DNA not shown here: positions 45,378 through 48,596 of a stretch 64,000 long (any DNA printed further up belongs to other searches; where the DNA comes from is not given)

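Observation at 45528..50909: Putative chaperone–usher-like surface-fibre assembly cluster in a Bacteroidota context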

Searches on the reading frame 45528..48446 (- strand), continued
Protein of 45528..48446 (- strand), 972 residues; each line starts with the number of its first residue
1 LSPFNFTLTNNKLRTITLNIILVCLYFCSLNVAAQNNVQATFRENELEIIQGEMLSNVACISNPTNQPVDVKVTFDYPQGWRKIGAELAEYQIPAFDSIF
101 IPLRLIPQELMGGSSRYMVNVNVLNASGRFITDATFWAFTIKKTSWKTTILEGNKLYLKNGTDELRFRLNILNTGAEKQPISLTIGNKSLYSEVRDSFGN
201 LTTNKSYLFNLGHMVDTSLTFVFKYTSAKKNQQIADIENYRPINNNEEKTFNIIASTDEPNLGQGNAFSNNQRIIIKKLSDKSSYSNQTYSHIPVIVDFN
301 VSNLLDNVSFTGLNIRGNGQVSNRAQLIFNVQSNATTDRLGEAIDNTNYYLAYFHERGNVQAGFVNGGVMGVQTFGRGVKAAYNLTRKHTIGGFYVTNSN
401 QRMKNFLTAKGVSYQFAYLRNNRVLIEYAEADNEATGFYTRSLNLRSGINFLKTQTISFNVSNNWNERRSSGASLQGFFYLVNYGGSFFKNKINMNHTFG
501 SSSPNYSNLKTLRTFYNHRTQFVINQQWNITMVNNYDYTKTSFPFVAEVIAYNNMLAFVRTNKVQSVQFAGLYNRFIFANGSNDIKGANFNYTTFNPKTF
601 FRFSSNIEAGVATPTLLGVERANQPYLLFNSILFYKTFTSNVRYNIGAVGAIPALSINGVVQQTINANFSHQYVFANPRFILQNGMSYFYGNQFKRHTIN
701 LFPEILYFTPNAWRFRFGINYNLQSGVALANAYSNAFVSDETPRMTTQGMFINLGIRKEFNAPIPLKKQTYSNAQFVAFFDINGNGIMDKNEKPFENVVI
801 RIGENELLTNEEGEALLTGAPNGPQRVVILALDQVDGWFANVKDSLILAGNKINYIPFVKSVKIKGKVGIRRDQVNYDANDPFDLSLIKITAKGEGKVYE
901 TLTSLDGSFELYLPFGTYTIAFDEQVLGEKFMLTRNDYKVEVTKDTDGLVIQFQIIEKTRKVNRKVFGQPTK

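Call 47: find_related_loci(query=A1, collection=genome_contigs, flank=6000)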
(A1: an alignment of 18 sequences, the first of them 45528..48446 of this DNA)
Query A1 (972 aa) in genome_contigs; peptide patterns used: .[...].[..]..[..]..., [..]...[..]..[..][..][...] (x = any residue, [..] = any of these).
105 stretches matched a pattern; 55 encode a relative of the query (tblastn E <= 1e-3); 54 distinct loci.
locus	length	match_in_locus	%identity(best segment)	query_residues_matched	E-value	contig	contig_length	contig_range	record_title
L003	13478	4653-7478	52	32-971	0e+0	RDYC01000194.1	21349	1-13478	MAG: Bacteroidetes bacterium isolate PH2015_08U_38_6 PH2015_08U_scaffold_300, whole genome shotgun sequence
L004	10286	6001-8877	51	7-970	0e+0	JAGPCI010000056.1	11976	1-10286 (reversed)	MAG: Bacteroidia bacterium isolate Gw_SlAct_bin_24 Gw_SlAct_15757_length_11976_cov_6.285931, whole genome shotgun sequen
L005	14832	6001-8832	52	28-970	0e+0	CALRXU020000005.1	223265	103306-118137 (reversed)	MAG: Chitinophaga pinensis isolate JJ-LA1A6-383-3-m1-bin304 genome assembly, contig: JJ-LA1A6-383-C6, whole genome shotg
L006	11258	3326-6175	48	21-970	0e+0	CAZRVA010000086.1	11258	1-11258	MAG TPA_asm: uncultured Chitinophaga sp. isolate binchicken_co263_375 genome assembly, contig: NODE_5331_length_11258_co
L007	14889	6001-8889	42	13-970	0e+0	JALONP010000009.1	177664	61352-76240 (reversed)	MAG: Bacteroidia bacterium isolate Prado080 scaffold_133, whole genome shotgun sequence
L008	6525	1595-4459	42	18-969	0e+0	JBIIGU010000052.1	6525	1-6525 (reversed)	MAG: Bacteroidia bacterium isolate ME2001-07-16D8pf_3300042503_group1_bin51 Rohwer_bin1046_scaffold_14639_c1, whole geno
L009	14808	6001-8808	41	38-969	0e+0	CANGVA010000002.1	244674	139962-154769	MAG: Bacteroidetes bacterium isolate RE-15aug16-236 genome assembly, contig: RE-15aug16-C14, whole genome shotgun sequen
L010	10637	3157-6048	39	16-970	0e+0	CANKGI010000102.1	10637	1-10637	MAG: Bacteroidetes bacterium isolate RH-9nov16-162 genome assembly, contig: RH-9nov16-C14659, whole genome shotgun seque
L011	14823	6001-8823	39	32-970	0e+0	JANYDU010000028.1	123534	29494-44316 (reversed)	MAG: Bacteroidetes bacterium isolate 336R_metabinner_86_sub 336R_k141_2013528, whole genome shotgun sequence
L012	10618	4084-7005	37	12-970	0e+0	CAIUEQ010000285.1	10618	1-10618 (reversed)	MAG: uncultured Bacteroidetes bacterium isolate Ki3-D2_bin-0761 genome assembly, contig: bin-0761:285/389, whole genome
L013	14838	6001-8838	41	27-969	0e+0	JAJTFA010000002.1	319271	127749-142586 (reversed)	MAG: Sphingobacteriales bacterium isolate 49618_E60 Sample_49618_scaffold_2, whole genome shotgun sequence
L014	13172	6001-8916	36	21-970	0e+0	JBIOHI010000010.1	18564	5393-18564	MAG: Bacteroidia bacterium isolate GcL13-5 k141_1887380_length_18564_cov_17.0000, whole genome shotgun sequence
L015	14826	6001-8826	36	38-968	0e+0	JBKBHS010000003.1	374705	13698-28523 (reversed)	MAG: Bacteroidia bacterium isolate 21I_069.bin.58 NODE_21_length_374705_cov_67.528092, whole genome shotgun sequence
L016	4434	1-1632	52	428-970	0e+0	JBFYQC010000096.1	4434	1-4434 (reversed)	MAG: Bacteroidota bacterium isolate PPR_0171 PPR_0171_bin.34.fa_k121_635107, whole genome shotgun sequence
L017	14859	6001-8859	44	22-970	0e+0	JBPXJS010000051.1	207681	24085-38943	MAG: Bacteroidota bacterium isolate mt_P1 k141_8502, whole genome shotgun sequence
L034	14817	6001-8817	29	37-962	2e-117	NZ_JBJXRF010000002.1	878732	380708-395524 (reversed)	Polaribacter sp. MF5-112 NODE_2_length_878732_cov_1334.077658, whole genome shotgun sequence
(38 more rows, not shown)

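Call 84: fold_search(model_id=the predicted structure, library=pdb)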
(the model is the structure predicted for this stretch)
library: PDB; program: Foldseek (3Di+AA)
matches with E <= 10: 1097; with E <= 0.001: 193
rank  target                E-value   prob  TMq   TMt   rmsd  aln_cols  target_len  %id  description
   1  3rfz_E                1.1e-12  1.00  0.29  0.35  18.6       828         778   10  Crystal structure of the FimD usher bound to its cognate FimC:FimH substrate (released 2011-06-01)
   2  3rfz_B                6.7e-12  1.00  0.29  0.34  19.0       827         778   10  Crystal structure of the FimD usher bound to its cognate FimC:FimH substrate (released 2011-06-01)
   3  9fy9_D                1.7e-11  1.00  0.27  0.35  18.3       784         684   10  Cryo-EM structure of the type 1 chaperone-usher pilus FimD-tip complex (FimDHGFC) - Conformer 1 (released 2025-06-04)
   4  9bog_D                6.8e-11  1.00  0.29  0.34  17.7       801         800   10  Structural basis for adhesin secretion by the outer-membrane usher in type 1 pili (released 2024-10-09)
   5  9fx8_D                2.5e-10  1.00  0.27  0.36  18.4       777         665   10  Cryo-EM structure of the FimI-bound type 1 pilus assembly platform complex - Local refinement (released 2025-06-04)
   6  9fw9_D                3.4e-10  1.00  0.28  0.36  18.2       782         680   10  Cryo-EM structure of the type 1 pilus assembly platform as part of the FimA-bound chaperone-usher pilus complex (FimDH (released 2025-06-04)
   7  5xyr                  3.4e-10  1.00  0.12  0.10  30.3      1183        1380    8  Crystal structure of a serine protease from Streptococcus species (released 2018-08-08)
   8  5xya                  5.1e-10  1.00  0.12  0.09  31.6      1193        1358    9  Crystal structure of a serine protease from Streptococcus species (released 2018-08-08)
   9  7lhg_C                1.9e-09  1.00  0.27  0.32  19.1       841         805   11  Cryo-EM structure of E. coli P pilus tip assembly intermediate PapC-PapD-PapK-PapG in the first conformation (released 2021-08-11)
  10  9ijj_h                2.1e-09  1.00  0.10  0.07  45.2      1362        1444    6  In situ structure of the central apparatus in mouse sperm axoneme. (released 2025-06-04)
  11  7som_D                2.8e-09  1.00  0.09  0.06  45.7      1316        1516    7  Ciliary C2 central pair apparatus isolated from Chlamydomonas reinhardtii (released 2022-04-13)
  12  7lhh_C                6.0e-09  1.00  0.26  0.30  20.1       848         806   11  Cryo-EM structure of E. coli P pilus tip assembly intermediate PapC-PapD-PapK-PapG in the second conformation (released 2021-08-11)
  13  7sqc_O0               1.7e-08  1.00  0.10  0.09  53.3       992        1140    7  Ciliary C1 central pair apparatus isolated from Chlamydomonas reinhardtii (released 2022-04-13)
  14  6fwv_A                3.0e-08  1.00  0.09  0.16  30.1       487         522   12  The Bacillus anthracis TIE protein (released 2018-08-08)
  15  6fwv_B                7.6e-08  1.00  0.08  0.14  30.0       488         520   12  The Bacillus anthracis TIE protein (released 2018-08-08)
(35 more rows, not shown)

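Call 92: search_protein_families(library=pfam, proteins=[L034:4324-8847:+, L034:1847-2800:+, L034:2835-3614:+, L034:3633-4325:+], max_evalue=0.01)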
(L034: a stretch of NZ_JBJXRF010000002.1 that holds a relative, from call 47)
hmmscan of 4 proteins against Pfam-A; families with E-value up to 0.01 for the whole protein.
L034:4324-8847:+ (1508 aa): 2 families
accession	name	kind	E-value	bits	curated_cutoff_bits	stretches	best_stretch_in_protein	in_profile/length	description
PF17210.9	SdrD_B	-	0.00098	19.7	29.7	0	1315-1362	8-61/112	SdrD B-like domain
PF13620.12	CarboxypepD_reg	-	0.0021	18.8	32.3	0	1415-1458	10-54/82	Carboxypeptidase regulatory-like domain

L034:1847-2800:+ (318 aa): 3 families
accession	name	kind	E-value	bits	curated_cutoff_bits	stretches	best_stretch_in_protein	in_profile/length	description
PF06030.18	WxLIP_PGBD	-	2.2e-05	24.9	27.3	1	77-163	17-108/121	WxL Interacting Protein, peptidoglycan binding domain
PF17766.7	fn3_6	-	0.0037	17.9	26.4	0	65-106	40-80/99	Fibronectin type-III domain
PF22076.2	Cep192_D6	-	0.0084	16.8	35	0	72-109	4-42/101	Cep192 domain 6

L034:2835-3614:+ (260 aa): 0 families

L034:3633-4325:+ (231 aa): 0 families
